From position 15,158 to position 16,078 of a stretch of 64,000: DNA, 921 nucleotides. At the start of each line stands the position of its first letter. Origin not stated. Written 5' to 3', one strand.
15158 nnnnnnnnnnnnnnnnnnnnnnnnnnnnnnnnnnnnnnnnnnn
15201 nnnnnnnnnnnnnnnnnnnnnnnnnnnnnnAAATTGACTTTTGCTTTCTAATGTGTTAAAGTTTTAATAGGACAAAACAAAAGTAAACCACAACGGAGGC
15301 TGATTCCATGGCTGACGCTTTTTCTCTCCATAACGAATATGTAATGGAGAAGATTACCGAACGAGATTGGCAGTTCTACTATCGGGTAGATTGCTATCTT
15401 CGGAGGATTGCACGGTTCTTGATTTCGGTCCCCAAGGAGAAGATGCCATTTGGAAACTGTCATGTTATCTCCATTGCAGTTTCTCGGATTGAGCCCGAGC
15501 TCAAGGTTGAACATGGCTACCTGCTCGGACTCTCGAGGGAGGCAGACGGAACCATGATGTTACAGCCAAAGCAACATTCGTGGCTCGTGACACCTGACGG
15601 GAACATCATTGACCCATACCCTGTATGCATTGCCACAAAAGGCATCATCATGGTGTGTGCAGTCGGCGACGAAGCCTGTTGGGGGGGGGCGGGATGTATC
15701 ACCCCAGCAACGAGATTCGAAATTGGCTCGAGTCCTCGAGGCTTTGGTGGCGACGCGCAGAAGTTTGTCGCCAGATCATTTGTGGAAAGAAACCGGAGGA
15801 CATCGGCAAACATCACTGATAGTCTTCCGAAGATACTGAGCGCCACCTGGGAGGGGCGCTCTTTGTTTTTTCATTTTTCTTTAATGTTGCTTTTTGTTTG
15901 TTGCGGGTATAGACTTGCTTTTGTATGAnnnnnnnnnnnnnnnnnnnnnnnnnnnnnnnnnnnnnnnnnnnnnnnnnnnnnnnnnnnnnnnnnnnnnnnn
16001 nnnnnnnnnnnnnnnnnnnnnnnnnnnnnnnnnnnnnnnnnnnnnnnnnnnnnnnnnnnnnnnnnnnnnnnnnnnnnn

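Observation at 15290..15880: Island C: possible Cys-His hydrolase gene with a G9 homopolymer tract and a terminator embedded in its annotated 3' end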

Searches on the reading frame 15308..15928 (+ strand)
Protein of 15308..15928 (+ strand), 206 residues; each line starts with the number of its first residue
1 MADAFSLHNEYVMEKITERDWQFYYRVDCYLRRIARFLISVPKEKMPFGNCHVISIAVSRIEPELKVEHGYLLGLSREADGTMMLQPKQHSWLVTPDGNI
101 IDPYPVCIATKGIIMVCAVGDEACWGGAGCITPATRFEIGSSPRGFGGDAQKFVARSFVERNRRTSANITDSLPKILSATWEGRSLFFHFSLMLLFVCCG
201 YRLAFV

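Call 4: search_protein_families(library=pfam, proteins=[window:15308-15928:+], max_evalue=1)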
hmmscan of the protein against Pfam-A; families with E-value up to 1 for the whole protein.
window:15308-15928:+ (206 aa): 0 families

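Call 7: find_homologous_proteins(query=window:15308-15925:+, max_evalue=0.01)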
Query window:15308-15925:+ (206 aa): 2 proteins with E <= 0.01 among 63 candidates.
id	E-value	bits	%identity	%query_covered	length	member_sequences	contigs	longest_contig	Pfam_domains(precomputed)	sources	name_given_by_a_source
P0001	1.3e-139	481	100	100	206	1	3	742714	-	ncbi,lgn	-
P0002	4.2e-45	172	57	68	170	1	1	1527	-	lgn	-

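Call 11: find_encoding_contigs(protein=P0002, flank=10000)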
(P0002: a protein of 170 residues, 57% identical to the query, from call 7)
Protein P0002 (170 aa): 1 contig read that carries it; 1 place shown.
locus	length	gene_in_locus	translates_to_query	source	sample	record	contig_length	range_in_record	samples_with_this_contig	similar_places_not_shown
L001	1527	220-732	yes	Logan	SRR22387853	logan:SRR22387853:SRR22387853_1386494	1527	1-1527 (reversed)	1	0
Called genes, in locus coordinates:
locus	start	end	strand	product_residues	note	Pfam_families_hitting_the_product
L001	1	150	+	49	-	?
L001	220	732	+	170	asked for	-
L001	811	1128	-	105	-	PF00829:Ribosomal_L21p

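Call 12: find_encoding_contigs(protein=P0001, flank=3000)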
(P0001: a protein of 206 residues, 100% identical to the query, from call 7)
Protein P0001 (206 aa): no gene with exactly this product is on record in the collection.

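Call 14: list_cluster_members(proteins=[P0001, P0002])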
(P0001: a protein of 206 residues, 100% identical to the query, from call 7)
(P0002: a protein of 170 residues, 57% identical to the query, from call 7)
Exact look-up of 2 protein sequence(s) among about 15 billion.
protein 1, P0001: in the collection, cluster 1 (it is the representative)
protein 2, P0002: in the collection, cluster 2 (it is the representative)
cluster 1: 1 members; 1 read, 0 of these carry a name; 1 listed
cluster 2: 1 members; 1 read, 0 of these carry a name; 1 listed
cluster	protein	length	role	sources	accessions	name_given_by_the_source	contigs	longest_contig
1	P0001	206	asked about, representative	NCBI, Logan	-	-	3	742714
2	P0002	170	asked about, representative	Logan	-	-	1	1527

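Call 20: find_related_loci(query=A1, collection=genome_contigs, flank=6000)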
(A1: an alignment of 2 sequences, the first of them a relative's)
Query A1 (170 aa) in genome_contigs; peptide patterns used: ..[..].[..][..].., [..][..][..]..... (x = any residue, [..] = any of these).
84 stretches matched a pattern, but none encodes a relative of the query by tblastn (E <= 1e-3).

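Call 22: find_related_loci(query=A1, collection=metagenome_contigs, flank=6000)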
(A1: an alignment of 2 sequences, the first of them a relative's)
Query A1 (170 aa) in metagenome_contigs; peptide patterns used: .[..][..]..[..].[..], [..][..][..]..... (x = any residue, [..] = any of these).
189 stretches matched a pattern, but none encodes a relative of the query by tblastn (E <= 1e-3).

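Call 28: search_protein_representatives(alignment_id=A1)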
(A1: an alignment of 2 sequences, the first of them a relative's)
Query: 2 sequences, 170 profile positions. Proteins with E-value up to 0.001 (for the whole library): 180; up to 1e-10: 89; up to 1e-30: 2. The best 150 are listed.
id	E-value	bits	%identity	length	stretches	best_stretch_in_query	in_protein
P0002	1.2e-104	363.7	-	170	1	1-170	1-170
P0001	1.5e-76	272.2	-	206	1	1-136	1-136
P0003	2.2e-21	92.7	-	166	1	8-156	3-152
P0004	2.4e-21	92.6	-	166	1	9-159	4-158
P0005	5.3e-20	88.2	-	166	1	17-162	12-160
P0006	1.6e-19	86.7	-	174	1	6-162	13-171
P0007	2.4e-19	86.1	-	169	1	7-152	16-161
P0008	9.9e-19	84.1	-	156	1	15-158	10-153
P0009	2.1e-18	83.0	-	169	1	12-151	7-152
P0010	3.0e-18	82.5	-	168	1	9-159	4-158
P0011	8.0e-18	81.1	-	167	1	14-158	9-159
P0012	1.0e-17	80.8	-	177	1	5-158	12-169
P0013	1.4e-17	80.4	-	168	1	9-142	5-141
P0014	1.4e-17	80.3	-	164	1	7-158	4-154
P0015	2.3e-17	79.6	-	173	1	5-166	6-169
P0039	1.9e-14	70.2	-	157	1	16-146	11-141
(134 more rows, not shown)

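Call 29: predict_structure(alignment_id=A1)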
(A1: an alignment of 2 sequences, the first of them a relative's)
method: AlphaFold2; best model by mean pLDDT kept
length: 170 residues; sequences in the alignment: 2
mean_pLDDT: 45.6   pTM: 0.52
mean pLDDT of the five models: 45.6, 41.7, 40.0, 38.4, 36.8
residues with pLDDT >= 90: 0; 70-90: 7; 50-70: 59; < 50: 104
segments of 3 or more residues with pLDDT < 50: 1-19, 72-89, 106-170
pLDDT, mean of each block of 10 residues (from residue 1): 39 44 60 64 56 69 69 39 38 62 43 24 27 26 38 43 34
secondary structure, 60 per line:
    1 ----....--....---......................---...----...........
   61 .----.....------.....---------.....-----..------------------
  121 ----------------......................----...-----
elements in order: E5-8 E11-14 H18-39 H50-61 E66-70 H77-81 E91-95 H137-158

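Call 34: search_protein_families(library=pfam, alignment_id=A3, max_evalue=0.1)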
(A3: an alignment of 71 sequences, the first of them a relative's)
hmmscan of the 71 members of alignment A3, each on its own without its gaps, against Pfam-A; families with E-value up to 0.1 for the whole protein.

A. member 1, P0002 (170 aa): 0 families

B. families by the number of members that match (of 71 scanned): 10 families
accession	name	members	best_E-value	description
PF04270.18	Strep_his_triad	1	0.013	Streptococcal histidine triad protein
PF15958.10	DUF4761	1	0.027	Domain of unknown function (DUF4761)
PF08472.16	S6PP_C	1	0.047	Sucrose-6-phosphate phosphohydrolase C-terminal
PF03330.24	DPBB_1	1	0.054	Lytic transglycolase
PF01887.21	SAM_HAT_N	1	0.054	SAM hydroxide adenosyltransferase N-terminal domain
PF15203.11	TMEM95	1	0.054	TMEM95 family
PF25241.1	LDLRAD1_C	1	0.076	LDLRAD1-like, C-terminal domain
PF12636.12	DUF3781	1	0.078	Protein of unknown function (DUF3781)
PF10643.14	Cytochrome-c551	1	0.091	Photosystem P840 reaction-centre cytochrome c-551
PF09864.15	MliC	1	0.099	Membrane-bound lysozyme-inhibitor of c-type lysozyme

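Call 36: search_protein_families(library=phrogs, alignment_id=A3, max_evalue=0.01)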
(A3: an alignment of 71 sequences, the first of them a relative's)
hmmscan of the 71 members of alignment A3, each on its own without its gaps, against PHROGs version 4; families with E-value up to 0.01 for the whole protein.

A. member 1, P0002 (170 aa): 0 families

B. families by the number of members that match (of 71 scanned): 1 family
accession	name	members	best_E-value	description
phrog_26656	-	1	0.0066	-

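Call 37: search_protein_families(library=ncbifam, alignment_id=A3, max_evalue=0.01)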
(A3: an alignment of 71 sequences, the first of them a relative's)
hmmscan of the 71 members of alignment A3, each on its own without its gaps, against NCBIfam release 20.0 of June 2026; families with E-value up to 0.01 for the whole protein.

A. member 1, P0002 (170 aa): 0 families

B. families by the number of members that match (of 71 scanned): 0 families

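Call 38: search_protein_families(library=padloc, alignment_id=A3, max_evalue=0.01)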
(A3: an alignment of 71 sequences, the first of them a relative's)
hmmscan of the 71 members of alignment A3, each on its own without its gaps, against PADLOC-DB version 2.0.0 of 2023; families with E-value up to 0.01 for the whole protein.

A. member 1, P0002 (170 aa): 0 families

B. families by the number of members that match (of 71 scanned): 1 family
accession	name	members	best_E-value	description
PDLC01274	Cmr6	1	0.0087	"CAS-III-B,CAS-III-C; effector_G7"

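Call 39: find_encoding_contigs(protein=P0003, flank=6000, max_places=3)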
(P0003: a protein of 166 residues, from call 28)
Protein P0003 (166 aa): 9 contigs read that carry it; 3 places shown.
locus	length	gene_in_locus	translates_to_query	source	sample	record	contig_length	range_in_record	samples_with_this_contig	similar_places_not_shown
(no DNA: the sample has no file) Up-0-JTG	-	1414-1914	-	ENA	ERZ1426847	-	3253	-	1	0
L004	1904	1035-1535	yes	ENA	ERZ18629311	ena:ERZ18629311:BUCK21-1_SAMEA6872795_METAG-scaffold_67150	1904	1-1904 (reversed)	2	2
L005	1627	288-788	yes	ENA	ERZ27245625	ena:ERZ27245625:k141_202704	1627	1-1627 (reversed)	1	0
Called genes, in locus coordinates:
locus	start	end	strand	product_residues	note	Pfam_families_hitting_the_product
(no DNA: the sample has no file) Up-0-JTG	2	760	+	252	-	?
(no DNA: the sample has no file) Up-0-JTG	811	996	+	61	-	PF12728:HTH_17 (weak)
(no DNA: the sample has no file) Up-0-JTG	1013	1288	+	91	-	PF02575:YbaB_DNA_bd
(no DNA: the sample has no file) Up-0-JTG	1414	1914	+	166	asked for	-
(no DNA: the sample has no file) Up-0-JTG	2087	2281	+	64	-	PF00584:SecE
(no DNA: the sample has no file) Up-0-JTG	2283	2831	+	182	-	PF02357:NusG, PF00467:KOW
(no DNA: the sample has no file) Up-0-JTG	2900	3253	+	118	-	?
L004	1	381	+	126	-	?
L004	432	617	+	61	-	PF12728:HTH_17 (weak)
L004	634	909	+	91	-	PF02575:YbaB_DNA_bd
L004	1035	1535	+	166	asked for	-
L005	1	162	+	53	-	?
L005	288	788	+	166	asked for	-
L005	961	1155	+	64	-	PF00584:SecE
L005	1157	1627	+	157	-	?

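Call 50: find_homologous_proteins(query=A3, max_evalue=0.00001)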
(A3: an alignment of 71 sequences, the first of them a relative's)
Query A3 (71 sequences) (170 aa, profile of the alignment): 87 proteins with E <= 0.00001 among 1652 candidates.
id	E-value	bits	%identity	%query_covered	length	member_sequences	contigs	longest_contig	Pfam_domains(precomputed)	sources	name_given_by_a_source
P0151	5.3e-57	210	35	66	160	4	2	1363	-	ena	-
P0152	1.7e-54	201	37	78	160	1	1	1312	-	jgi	jgi:hypothetical protein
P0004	1.3e-53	199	36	75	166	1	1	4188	-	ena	-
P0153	2.0e-53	198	36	86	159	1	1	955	-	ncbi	-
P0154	3.4e-53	197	31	92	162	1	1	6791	-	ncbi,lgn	ncbi:MAG: hypothetical protein ABI430_05240 [Candidatus Taylorbacteria bacterium]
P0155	8.2e-53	196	37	64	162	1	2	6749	-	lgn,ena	-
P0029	8.6e-52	193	37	69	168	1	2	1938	-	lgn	-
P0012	1.4e-51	192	42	64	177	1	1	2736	-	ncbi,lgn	-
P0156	2.2e-51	191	29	84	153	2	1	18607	-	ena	-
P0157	2.2e-51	191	35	76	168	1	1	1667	-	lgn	-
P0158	2.7e-51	191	33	89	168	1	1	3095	-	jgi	jgi:hypothetical protein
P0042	2.9e-51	191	30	88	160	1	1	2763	-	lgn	-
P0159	4.0e-51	191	37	66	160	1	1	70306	-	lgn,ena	-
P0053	7.4e-51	190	37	61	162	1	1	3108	-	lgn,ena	-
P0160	8.0e-51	190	34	76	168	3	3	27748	-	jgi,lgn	jgi:hypothetical protein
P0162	3.7e-50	187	34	88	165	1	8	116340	-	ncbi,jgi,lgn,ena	jgi:hypothetical protein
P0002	2.5e-42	162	100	100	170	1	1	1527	-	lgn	-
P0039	3.3e-40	155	38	69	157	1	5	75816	-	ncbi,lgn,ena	-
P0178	1.3e-38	150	36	63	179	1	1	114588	-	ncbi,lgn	-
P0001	2.7e-32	129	57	82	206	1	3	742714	-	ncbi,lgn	-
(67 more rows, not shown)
